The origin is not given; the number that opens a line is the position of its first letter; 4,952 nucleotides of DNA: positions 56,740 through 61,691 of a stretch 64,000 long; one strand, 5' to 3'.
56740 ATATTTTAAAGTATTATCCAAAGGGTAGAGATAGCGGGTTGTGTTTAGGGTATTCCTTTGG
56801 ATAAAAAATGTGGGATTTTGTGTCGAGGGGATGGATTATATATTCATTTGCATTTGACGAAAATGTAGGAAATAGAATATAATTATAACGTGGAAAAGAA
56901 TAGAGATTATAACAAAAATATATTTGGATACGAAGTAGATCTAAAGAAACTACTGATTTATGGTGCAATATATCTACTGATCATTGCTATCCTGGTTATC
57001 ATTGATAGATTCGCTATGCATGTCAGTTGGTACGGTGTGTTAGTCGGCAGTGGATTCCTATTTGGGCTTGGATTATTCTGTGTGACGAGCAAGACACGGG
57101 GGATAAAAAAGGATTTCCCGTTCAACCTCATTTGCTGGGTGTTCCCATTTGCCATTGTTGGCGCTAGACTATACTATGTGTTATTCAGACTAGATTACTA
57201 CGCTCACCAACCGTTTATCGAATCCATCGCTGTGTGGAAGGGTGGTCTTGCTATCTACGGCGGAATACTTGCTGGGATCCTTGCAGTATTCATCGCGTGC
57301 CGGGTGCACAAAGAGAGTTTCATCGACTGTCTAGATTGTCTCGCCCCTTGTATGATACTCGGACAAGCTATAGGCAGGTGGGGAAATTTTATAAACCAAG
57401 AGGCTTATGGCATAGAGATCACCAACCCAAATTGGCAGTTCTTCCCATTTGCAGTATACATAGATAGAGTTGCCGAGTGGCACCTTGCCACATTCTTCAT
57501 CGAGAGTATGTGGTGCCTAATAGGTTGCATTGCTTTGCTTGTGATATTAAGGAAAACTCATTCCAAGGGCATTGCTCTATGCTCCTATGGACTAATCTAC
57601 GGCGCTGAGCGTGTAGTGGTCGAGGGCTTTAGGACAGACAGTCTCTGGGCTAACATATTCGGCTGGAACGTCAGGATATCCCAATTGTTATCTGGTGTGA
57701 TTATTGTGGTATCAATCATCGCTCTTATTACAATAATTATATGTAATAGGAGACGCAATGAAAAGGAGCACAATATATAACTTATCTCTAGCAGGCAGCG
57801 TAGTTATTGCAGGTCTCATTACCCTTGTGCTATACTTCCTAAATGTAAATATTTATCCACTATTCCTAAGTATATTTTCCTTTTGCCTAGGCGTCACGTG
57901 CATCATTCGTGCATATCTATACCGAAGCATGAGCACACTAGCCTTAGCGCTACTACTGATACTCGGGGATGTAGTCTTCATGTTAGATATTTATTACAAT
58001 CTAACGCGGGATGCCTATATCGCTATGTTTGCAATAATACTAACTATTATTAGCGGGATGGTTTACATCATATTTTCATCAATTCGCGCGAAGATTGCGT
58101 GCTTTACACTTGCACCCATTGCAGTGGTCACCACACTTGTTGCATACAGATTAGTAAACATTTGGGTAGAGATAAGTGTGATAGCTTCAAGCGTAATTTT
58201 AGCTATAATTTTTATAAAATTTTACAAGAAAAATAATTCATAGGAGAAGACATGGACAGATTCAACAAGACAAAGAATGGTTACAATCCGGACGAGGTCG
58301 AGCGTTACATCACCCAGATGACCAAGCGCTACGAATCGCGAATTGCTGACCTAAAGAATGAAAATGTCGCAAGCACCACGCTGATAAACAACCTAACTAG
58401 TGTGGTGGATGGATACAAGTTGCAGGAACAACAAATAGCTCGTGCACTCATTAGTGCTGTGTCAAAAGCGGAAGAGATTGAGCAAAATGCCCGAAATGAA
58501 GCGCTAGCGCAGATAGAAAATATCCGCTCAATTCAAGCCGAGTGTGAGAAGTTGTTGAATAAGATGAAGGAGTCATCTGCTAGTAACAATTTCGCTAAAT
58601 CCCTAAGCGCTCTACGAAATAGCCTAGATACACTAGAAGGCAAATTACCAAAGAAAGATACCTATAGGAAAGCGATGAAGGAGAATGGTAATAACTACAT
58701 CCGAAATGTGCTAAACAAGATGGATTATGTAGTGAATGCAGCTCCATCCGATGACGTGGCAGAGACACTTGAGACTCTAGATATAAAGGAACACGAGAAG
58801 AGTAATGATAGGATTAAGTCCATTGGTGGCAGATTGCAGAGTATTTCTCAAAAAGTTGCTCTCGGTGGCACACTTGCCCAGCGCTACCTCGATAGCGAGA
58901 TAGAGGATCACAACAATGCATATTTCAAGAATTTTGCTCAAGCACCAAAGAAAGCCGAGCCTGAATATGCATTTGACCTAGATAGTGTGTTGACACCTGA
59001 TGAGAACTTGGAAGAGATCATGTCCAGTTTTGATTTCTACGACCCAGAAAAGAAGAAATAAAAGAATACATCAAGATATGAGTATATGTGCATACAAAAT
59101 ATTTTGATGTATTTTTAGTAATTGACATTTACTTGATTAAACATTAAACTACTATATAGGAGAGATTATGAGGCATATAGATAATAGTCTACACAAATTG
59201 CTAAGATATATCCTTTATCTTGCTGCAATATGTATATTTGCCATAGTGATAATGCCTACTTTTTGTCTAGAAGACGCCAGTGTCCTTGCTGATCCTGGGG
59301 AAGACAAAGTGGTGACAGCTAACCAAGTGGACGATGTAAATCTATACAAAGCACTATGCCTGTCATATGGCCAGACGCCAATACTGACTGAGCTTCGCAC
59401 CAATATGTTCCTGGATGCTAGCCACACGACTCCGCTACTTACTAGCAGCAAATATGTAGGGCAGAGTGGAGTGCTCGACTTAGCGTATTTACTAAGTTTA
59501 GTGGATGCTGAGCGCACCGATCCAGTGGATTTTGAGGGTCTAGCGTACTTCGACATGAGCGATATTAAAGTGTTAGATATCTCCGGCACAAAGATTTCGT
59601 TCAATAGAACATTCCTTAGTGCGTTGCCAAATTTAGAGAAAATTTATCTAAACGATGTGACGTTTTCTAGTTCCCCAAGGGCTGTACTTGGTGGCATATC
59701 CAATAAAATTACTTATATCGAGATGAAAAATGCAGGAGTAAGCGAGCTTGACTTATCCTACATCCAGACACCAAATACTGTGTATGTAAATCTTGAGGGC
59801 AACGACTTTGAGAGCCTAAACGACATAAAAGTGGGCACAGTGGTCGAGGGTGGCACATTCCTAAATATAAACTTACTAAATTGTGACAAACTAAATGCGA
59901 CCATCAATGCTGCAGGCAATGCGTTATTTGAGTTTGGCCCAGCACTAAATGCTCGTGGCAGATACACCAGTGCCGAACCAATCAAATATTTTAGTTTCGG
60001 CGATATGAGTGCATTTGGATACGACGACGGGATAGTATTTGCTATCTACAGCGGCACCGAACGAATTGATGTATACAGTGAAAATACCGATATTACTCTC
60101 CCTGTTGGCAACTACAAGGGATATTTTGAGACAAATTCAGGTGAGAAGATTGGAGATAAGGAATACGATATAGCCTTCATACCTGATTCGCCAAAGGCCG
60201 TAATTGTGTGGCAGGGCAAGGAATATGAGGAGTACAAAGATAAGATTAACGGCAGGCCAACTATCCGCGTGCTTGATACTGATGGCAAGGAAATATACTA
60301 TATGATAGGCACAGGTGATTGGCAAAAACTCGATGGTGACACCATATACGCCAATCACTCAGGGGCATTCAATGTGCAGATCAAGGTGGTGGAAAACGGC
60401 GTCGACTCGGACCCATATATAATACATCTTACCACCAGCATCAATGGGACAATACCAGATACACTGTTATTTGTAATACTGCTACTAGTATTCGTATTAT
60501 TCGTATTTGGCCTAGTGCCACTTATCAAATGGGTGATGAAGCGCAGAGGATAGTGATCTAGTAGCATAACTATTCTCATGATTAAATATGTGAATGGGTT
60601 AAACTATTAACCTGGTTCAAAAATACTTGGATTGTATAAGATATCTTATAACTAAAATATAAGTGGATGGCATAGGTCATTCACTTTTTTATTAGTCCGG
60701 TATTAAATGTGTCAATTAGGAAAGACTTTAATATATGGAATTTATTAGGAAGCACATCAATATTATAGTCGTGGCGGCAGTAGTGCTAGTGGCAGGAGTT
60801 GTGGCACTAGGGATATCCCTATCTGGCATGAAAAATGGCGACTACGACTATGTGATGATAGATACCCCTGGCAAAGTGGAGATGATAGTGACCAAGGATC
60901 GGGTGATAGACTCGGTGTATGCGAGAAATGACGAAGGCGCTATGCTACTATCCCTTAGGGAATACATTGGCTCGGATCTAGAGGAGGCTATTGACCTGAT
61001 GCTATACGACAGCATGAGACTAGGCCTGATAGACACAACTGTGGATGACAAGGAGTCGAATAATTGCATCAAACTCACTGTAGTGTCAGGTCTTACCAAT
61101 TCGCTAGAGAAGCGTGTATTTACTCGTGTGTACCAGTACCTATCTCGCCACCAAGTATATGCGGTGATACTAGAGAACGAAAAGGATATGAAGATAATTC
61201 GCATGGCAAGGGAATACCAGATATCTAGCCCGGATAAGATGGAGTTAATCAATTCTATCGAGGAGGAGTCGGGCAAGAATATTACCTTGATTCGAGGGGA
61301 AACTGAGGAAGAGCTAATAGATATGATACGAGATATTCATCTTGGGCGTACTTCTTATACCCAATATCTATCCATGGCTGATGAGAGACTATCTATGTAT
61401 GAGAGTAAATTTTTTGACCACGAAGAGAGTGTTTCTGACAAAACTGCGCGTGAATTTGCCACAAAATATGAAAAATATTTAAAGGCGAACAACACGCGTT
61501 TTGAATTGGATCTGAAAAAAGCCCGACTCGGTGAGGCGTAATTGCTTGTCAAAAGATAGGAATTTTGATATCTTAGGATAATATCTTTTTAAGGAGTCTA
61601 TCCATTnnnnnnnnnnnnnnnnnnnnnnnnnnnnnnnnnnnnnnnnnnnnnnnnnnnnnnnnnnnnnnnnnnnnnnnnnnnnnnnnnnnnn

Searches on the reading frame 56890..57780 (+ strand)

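Call 48: search_protein_families(library=pfam, proteins=[window:56890-57780:+], max_evalue=0.001)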
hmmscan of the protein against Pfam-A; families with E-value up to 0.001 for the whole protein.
window:56890-57780:+ (296 aa): 1 family
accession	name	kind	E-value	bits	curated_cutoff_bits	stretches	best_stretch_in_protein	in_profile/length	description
PF01790.23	LGT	-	3.9e-59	200.3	24.9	1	41-280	7-239/240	Prolipoprotein diacylglyceryl transferase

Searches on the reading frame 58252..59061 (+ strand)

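Call 48: search_protein_families(library=pfam, proteins=[window:58252-59061:+], max_evalue=0.001)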
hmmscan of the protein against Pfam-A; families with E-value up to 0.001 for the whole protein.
window:58252-59061:+ (269 aa): 1 family
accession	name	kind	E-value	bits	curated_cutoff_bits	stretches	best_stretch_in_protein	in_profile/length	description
PF05103.18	DivIVA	-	4.9e-11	43.1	28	1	3-90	10-93/131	DivIVA protein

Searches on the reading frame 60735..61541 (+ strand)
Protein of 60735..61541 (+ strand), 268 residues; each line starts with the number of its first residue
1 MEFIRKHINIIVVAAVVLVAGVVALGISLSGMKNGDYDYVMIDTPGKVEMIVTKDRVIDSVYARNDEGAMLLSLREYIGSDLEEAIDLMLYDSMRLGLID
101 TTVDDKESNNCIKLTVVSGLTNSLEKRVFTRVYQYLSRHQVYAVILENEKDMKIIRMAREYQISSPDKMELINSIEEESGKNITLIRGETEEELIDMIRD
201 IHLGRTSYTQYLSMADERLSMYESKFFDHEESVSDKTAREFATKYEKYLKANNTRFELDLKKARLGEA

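Call 48: search_protein_families(library=pfam, proteins=[window:60735-61541:+], max_evalue=0.001)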
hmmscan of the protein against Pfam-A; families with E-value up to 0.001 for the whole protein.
window:60735-61541:+ (268 aa): 1 family
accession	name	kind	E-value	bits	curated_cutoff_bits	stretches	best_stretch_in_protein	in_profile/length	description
PF23750.1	RsgI_M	-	7.7e-08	33.4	25.3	1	37-172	1-131/133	Anti-sigma factor RsgI-like central domain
